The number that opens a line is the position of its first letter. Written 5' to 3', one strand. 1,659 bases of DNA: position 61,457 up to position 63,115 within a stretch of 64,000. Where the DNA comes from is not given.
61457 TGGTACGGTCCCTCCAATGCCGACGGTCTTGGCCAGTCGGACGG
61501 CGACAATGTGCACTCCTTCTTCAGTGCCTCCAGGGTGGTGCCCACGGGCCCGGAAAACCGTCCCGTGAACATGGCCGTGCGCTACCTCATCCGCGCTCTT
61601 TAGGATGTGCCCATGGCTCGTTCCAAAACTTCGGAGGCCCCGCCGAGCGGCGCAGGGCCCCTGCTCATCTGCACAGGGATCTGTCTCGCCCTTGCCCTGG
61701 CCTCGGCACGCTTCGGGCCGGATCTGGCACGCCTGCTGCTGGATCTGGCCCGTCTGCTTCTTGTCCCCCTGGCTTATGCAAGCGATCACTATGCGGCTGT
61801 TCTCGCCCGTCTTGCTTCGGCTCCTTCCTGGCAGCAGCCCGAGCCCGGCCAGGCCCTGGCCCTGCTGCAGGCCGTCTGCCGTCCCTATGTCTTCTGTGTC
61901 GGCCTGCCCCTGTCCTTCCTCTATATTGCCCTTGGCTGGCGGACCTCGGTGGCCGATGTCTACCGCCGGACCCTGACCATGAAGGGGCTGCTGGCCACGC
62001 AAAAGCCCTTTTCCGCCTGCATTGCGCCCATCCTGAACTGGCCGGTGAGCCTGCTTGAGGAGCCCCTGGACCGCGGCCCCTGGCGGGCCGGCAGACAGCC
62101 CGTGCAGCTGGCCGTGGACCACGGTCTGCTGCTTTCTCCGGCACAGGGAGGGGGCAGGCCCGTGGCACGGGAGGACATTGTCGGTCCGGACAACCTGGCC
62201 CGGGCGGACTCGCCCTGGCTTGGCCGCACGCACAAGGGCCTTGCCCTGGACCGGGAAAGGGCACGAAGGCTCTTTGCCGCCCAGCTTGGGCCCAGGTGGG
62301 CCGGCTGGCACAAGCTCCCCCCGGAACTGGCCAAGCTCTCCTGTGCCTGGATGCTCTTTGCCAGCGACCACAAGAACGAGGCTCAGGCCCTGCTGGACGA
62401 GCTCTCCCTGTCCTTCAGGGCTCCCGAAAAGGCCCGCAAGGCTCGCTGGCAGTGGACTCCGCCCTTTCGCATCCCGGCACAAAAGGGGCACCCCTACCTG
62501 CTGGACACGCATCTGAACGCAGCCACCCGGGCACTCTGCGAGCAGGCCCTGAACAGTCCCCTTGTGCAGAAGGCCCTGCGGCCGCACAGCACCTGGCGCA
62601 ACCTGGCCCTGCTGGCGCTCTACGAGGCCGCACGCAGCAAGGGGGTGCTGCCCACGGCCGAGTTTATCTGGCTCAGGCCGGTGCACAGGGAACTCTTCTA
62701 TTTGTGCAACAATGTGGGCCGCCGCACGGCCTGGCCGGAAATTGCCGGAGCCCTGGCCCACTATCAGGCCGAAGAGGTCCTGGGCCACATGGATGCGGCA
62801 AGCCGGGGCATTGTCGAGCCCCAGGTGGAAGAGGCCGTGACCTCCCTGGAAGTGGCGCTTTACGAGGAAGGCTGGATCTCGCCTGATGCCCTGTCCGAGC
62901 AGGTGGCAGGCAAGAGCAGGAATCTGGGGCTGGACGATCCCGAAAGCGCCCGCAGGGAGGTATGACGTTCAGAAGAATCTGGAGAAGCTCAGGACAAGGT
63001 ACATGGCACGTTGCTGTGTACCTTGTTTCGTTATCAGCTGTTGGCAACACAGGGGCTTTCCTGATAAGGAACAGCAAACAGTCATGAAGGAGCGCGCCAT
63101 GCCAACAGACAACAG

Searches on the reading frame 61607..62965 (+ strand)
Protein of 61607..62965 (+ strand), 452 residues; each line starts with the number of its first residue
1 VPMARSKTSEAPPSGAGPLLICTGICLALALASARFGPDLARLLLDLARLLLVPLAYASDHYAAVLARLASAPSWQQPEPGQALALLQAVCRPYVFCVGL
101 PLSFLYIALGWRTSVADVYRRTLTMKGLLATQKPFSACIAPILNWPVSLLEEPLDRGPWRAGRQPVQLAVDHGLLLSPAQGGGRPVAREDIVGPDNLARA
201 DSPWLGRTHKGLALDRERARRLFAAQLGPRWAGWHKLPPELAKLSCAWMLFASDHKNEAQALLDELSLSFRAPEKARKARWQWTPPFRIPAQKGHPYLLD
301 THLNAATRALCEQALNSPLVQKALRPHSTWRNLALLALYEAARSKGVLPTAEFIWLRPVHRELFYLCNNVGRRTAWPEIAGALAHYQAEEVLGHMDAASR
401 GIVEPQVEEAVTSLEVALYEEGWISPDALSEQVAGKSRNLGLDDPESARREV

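Call 5: search_protein_families(library=pfam, proteins=[window:61607-62965:+], max_evalue=0.01)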
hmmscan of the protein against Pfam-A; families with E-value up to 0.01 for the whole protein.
window:61607-62965:+ (452 aa): 1 family
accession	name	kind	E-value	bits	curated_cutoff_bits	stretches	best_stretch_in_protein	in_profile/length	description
PF23127.1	DotM_C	-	4.5e-40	138.1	27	1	217-415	1-171/172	DotM, C-terminal cytoplasmic domain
